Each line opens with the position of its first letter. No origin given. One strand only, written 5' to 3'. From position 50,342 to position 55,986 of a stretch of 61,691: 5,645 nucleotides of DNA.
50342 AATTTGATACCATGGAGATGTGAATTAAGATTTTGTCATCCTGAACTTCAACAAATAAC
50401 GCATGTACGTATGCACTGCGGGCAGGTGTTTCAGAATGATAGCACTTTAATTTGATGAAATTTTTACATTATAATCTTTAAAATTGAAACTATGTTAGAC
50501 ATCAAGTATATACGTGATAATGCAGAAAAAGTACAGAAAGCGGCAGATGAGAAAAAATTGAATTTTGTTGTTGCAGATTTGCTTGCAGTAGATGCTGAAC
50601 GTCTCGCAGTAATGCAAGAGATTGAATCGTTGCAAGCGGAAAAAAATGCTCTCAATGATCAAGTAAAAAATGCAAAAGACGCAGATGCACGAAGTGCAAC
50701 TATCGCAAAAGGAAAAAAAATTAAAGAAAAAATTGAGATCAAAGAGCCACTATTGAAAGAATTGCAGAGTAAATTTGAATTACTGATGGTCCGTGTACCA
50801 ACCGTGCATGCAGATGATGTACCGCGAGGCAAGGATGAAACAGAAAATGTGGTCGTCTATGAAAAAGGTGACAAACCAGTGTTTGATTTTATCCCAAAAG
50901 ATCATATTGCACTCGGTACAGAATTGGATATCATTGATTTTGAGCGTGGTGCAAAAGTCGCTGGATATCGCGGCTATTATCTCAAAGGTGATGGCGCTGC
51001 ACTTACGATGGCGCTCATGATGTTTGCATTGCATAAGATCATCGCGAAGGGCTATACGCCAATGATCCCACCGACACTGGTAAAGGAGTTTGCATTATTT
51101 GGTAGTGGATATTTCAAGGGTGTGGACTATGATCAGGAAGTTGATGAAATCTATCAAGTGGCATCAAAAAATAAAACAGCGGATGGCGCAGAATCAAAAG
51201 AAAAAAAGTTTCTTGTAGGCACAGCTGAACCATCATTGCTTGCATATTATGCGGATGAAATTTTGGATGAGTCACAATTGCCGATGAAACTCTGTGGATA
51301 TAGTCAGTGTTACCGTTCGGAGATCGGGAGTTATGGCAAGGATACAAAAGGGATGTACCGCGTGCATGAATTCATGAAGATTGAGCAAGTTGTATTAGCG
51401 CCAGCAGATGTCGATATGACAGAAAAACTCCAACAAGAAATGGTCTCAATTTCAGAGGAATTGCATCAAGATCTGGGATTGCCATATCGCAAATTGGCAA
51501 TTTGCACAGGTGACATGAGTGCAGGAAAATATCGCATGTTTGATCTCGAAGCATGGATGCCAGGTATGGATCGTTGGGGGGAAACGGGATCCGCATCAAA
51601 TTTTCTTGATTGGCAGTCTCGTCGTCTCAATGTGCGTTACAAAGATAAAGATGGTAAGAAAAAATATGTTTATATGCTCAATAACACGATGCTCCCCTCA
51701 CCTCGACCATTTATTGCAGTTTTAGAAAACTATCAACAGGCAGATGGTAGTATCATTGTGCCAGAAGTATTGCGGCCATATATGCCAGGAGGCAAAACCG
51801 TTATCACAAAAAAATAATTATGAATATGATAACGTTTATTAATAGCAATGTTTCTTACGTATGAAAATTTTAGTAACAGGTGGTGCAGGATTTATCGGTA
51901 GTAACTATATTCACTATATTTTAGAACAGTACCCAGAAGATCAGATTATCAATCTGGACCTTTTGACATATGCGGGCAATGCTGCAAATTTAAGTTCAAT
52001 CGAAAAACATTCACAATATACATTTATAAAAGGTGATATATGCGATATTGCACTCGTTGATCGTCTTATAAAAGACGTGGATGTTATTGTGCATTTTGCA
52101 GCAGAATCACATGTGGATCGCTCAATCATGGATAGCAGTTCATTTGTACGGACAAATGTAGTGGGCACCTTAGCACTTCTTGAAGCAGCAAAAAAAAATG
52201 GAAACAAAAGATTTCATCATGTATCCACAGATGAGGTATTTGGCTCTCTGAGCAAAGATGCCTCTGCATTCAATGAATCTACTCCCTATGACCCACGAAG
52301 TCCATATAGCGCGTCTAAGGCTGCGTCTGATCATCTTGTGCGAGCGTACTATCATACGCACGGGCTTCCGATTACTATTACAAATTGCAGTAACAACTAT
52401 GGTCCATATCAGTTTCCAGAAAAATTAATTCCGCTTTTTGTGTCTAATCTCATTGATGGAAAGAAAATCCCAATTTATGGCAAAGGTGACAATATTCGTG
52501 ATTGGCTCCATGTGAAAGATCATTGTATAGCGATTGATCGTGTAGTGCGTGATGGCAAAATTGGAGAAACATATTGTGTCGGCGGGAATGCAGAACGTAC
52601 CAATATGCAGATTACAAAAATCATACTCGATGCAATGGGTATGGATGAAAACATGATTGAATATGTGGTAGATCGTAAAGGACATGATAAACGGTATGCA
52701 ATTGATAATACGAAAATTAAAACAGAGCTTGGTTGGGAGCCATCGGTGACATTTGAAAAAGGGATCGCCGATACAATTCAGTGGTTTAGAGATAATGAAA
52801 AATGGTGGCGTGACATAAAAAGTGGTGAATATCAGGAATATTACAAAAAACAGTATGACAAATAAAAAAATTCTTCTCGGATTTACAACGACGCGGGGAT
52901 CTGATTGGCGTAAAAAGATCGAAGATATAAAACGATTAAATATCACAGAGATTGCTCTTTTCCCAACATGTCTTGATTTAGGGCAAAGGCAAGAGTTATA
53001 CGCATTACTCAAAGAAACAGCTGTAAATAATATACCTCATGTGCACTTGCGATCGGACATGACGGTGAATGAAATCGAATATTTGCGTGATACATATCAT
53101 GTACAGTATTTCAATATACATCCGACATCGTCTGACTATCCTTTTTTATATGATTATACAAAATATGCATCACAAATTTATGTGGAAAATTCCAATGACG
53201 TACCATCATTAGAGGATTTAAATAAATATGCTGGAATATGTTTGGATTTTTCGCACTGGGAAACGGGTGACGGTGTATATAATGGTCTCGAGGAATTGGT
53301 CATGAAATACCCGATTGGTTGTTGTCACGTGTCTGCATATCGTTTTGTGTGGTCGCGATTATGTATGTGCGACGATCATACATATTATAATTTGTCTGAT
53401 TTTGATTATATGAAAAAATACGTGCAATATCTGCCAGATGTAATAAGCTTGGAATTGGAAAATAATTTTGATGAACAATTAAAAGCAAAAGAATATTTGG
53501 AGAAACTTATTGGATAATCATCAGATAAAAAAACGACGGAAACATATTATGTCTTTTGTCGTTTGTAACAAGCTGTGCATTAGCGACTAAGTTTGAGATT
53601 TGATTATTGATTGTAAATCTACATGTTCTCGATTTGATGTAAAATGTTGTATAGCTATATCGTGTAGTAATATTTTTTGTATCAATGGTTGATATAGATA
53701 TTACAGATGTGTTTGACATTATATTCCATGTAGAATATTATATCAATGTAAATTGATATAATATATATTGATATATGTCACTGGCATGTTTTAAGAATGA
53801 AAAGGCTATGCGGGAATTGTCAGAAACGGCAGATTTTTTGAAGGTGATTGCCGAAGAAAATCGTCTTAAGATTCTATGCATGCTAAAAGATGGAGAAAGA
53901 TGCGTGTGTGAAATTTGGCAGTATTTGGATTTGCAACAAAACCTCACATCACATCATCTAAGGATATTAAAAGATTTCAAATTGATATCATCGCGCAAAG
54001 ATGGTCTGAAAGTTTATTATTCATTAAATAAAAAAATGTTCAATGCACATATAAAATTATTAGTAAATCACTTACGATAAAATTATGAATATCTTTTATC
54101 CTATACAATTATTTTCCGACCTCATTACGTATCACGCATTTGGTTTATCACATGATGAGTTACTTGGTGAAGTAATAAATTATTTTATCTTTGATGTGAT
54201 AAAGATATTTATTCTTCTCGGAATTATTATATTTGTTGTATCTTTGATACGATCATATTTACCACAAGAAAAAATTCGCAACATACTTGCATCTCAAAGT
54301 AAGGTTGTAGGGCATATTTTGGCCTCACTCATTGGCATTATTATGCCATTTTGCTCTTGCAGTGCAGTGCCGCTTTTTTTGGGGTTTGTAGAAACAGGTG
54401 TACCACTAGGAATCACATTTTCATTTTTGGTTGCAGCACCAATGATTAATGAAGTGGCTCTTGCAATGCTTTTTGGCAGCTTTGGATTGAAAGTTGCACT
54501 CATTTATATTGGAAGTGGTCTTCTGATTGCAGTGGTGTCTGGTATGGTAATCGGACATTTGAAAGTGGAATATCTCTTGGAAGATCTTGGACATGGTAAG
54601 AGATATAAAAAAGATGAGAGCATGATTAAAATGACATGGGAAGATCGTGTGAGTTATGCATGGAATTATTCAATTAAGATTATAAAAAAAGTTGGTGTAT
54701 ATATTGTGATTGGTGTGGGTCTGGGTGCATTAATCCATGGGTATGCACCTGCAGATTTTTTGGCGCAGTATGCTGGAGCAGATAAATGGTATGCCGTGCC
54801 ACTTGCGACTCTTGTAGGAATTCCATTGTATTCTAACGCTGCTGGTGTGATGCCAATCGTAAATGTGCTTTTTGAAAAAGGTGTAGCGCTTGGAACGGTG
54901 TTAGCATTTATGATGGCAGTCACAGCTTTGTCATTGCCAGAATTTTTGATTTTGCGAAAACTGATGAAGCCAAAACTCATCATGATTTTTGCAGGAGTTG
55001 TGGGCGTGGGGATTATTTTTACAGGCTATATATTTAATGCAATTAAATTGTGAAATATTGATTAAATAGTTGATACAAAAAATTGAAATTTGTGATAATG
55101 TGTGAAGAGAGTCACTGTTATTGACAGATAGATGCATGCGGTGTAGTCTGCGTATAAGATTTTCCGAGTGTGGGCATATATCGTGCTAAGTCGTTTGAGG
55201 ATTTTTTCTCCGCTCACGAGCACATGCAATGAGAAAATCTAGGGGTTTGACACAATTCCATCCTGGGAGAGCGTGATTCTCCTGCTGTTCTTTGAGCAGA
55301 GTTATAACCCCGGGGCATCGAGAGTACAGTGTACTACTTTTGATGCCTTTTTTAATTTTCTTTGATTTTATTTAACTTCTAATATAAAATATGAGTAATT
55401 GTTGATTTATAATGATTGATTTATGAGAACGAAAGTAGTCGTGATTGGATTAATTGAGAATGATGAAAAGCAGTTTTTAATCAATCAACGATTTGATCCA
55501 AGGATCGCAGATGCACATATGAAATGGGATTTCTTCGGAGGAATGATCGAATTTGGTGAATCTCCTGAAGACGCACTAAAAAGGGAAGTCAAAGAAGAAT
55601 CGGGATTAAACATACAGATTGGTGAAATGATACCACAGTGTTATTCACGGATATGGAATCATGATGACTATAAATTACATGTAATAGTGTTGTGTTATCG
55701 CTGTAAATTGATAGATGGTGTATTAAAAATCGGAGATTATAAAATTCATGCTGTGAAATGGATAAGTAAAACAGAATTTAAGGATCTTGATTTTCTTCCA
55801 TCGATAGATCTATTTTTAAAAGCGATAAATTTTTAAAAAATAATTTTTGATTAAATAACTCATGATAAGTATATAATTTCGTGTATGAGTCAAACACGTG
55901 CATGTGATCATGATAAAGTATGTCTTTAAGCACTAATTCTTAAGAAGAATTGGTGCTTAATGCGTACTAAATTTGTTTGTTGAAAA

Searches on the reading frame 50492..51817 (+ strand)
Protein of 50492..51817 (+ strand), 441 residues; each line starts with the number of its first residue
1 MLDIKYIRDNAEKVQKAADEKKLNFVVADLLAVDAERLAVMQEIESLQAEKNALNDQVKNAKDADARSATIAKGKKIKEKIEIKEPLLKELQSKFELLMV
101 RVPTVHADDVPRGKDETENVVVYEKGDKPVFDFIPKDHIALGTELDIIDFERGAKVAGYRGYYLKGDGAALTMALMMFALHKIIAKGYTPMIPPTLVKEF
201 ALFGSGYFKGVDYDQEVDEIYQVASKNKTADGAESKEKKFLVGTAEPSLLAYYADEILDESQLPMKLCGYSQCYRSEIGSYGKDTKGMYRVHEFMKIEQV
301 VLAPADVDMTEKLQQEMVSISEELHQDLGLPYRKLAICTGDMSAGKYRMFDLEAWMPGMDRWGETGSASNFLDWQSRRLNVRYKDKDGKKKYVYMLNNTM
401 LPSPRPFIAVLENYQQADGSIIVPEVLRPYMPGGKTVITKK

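Call 18: search_protein_families(library=pfam, proteins=[window:50492-51817:+], max_evalue=0.00001)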
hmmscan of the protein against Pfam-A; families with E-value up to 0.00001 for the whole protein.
window:50492-51817:+ (441 aa): 2 families
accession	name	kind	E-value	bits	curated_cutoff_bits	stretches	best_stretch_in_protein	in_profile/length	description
PF00587.30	tRNA-synt_2b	-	2e-30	106.6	29.3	1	234-414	6-179/179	tRNA synthetase class II core domain (G, H, P, S and T)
PF02403.27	Seryl_tRNA_N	-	4.5e-18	65.9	28.2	1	1-103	1-105/108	Seryl-tRNA synthetase N-terminal domain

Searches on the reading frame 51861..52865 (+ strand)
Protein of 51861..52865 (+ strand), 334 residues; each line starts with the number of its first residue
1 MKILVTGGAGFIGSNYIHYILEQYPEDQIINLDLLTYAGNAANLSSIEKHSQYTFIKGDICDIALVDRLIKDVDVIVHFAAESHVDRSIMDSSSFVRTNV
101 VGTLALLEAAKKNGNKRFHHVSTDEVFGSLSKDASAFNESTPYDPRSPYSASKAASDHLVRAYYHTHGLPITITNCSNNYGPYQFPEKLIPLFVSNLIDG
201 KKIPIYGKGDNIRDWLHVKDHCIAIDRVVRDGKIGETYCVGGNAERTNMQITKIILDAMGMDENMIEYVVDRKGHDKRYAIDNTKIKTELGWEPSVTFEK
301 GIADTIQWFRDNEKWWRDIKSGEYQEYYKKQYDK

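Call 18: search_protein_families(library=pfam, proteins=[window:51861-52865:+], max_evalue=0.00001)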
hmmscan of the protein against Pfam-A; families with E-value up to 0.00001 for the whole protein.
window:51861-52865:+ (334 aa): 7 families
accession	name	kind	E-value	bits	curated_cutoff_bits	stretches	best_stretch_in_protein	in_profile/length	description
PF16363.11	GDP_Man_Dehyd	-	3.2e-90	303.4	27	1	4-305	1-332/332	GDP-mannose 4,6 dehydratase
PF01370.27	Epimerase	-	6.9e-66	222.5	20.9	1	3-241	1-240/240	NAD dependent epimerase/dehydratase family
PF01073.25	3Beta_HSD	-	1.8e-21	76.9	22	1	4-219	1-219/280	3-beta hydroxysteroid dehydrogenase/isomerase family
PF07993.18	NAD_binding_4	-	3.7e-19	69.3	20.1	1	5-178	1-206/258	Male sterility protein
PF02719.21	Polysacc_synt_2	-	8.3e-17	61.7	20.2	1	3-125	1-130/293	Polysaccharide biosynthesis protein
PF04321.23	RmlD_sub_bind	-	5.6e-15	55.6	27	1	1-167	1-143/287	RmlD substrate binding domain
PF13460.12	NAD_binding_10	-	3.6e-10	40.5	27.2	1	7-162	1-133/184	NAD(P)H-binding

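Call 20: search_protein_families(library=ncbifam, proteins=[window:51861-52865:+], max_evalue=0.00001)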
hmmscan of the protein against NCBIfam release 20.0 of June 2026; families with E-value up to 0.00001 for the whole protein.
window:51861-52865:+ (334 aa): 27 families (the best 25 are shown)
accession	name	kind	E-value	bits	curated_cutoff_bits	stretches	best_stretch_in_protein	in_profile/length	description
TIGR01181.1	dTDP_gluc_dehyt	equivalog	5.8e-148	492.2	365.1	1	2-319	1-321/321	dTDP-glucose 4,6-dehydratase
NF007490.0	PRK10084.1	subfamily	9.9e-124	413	649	1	1-333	1-358/361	dTDP-glucose 4,6-dehydratase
NF007582.0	PRK10217.1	equivalog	9.8e-114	380.1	698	1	2-325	3-347/355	dTDP-glucose 4,6-dehydratase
TIGR04180.1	EDH_00030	hypoth_equivalog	1.1e-45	156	475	1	3-296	1-296/297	NAD-dependent 4,6-dehydratase LegB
TIGR01179.1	galE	equivalog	7.1e-37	127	262.3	1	2-313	1-329/332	UDP-glucose 4-epimerase GalE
TIGR02622.1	CDP_4_6_dhtase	equivalog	2.5e-28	99.2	278.45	1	2-312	6-333/352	CDP-glucose 4,6-dehydratase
TIGR02197.1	heptose_epim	equivalog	9.5e-25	87.4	274.6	1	3-310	1-314/316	ADP-glyceromanno-heptose 6-epimerase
NF007956.0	PRK10675.1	subfamily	1.3e-24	87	394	1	1-313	1-333/338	UDP-glucose 4-epimerase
TIGR03466.1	HpnA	hypoth_equivalog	1.7e-23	83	367.65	1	1-254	1-238/327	hopanoid-associated sugar epimerase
NF011728.1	PRK15181.1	equivalog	4.7e-20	71.9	760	1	3-312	18-340/348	Vi polysaccharide biosynthesis UDP-N-acetylglucosaminuronic acid C-4 epimerase TviC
TIGR01472.1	gmd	equivalog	6.3e-19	68.4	415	1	48-277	48-286/342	GDP-mannose 4,6-dehydratase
NF052578.1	StrlDmthSdmBMthl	equivalog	1.3e-17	64.6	600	1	1-246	1-233/328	sterol demethylase protein SdmB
TIGR03589.1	PseB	equivalog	1.1e-16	60.7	407.75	1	2-206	6-193/324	UDP-N-acetylglucosamine 4,6-dehydratase (inverting)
NF043036.1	ErythonDh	equivalog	6.4e-16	58.4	325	1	1-163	1-163/321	D-erythronate dehydrogenase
NF008872.0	PRK11908.1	equivalog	1.6e-14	53.8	294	1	1-312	2-338/349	bifunctional UDP-4-keto-pentose/UDP-xylose synthase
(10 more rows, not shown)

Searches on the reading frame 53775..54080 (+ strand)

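Call 20: search_protein_families(library=ncbifam, proteins=[window:53775-54080:+], max_evalue=0.00001)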
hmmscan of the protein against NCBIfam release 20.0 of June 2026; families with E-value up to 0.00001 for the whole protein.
window:53775-54080:+ (101 aa): 9 families
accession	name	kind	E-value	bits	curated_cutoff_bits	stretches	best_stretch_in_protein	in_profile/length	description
NF033788.1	HTH_metalloreg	subfamily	3.6e-25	87.6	55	1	19-90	2-74/77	metalloregulator ArsR/SmtB family transcription factor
NF033789.1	repress_SdpR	subfamily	2e-16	59.7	100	1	22-97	2-77/79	autorepressor SdpR family transcription factor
NF045707.1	Dbac_1936_reg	equivalog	5.3e-14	52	115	1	14-87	3-76/99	ArsR/SmtB-type metalloregulator TsoR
NF040642.1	sulf_sens_BigR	equivalog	1.4e-13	50.8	155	1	14-91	6-83/95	sulfite-sensing transcriptional repressor BigR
NF007528.0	PRK10141.1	subfamily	2.1e-12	46.9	97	1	20-88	8-77/117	metalloregulator ArsR/SmtB family transcription factor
NF041413.1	ArsR_Rv2640c_fam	equivalog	1e-10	42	155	1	17-96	31-113/118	Rv2640c family ArsR-like transcriptional regulator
NF052532.1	TransRegPagRBaca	equivalog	2.7e-09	37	170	1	12-97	11-96/99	transcriptional repressor PagR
TIGR01884.1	cas_HTH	subfamily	1.9e-07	30.7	60.2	1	18-76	132-191/202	CRISPR-associated CARF protein Csa3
NF047906.1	CdPbTransRegCmtR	equivalog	7.6e-07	29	150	1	23-97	16-90/104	Cd(II)/Pb(II)-sensing metalloregulatory transcriptional regulator CmtR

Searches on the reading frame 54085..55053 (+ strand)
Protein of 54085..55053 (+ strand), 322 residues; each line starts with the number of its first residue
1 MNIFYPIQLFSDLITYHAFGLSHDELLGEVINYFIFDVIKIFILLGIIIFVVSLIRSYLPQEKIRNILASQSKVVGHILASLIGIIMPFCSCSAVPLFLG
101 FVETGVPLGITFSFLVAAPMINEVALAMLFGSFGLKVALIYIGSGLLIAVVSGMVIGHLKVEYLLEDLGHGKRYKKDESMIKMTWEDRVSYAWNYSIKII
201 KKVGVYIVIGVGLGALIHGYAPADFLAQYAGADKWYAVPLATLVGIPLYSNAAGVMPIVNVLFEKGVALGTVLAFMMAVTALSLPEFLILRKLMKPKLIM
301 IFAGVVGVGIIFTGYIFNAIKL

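Call 18: search_protein_families(library=pfam, proteins=[window:54085-55053:+], max_evalue=0.00001)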
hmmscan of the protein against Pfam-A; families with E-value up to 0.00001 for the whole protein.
window:54085-55053:+ (322 aa): 1 family
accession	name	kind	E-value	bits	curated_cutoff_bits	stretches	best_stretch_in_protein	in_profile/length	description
PF03773.19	ArsP_1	-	1.1e-73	248.4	32.3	1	27-318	2-293/294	Predicted permease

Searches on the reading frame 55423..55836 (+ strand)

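Call 20: search_protein_families(library=ncbifam, proteins=[window:55423-55836:+], max_evalue=0.00001)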
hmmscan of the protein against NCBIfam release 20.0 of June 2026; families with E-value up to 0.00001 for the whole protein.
window:55423-55836:+ (137 aa): 9 families
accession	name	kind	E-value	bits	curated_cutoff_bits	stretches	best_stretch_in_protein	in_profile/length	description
NF008044.0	PRK10776.1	equivalog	1.2e-13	51.1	148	1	2-73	2-71/130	8-oxo-dGTP diphosphatase MutT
TIGR00586.1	mutt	equivalog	3.4e-13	49.7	97.9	1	2-71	3-70/129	8-oxo-dGTP diphosphatase MutT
NF006530.0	PRK08999.1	equivalog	4.2e-13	49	245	1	5-135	7-128/315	Nudix family hydrolase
NF007834.0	PRK10546.1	equivalog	2.1e-10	40.6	156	1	5-127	5-117/135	pyrimidine (deoxy)nucleoside triphosphate diphosphatase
NF012016.0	PRK15472.1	equivalog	2.6e-10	40.1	95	1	1-124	1-127/141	nucleoside triphosphatase NudI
NF011963.0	PRK15434.1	subfamily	6e-07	29.3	146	1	6-118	18-133/159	GDP-mannose mannosyl hydrolase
NF041652.1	Nud_hyd_Dein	equivalog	1.3e-06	28.7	200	1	10-122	20-130/152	Nudix hydrolase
NF001936.0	PRK00714.1-3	equivalog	3.6e-06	26.9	118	1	15-72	22-75/155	RNA pyrophosphohydrolase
NF001299.0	PRK00241.1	equivalog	7.1e-06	25.7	158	1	7-65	138-191/263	NAD(+) diphosphatase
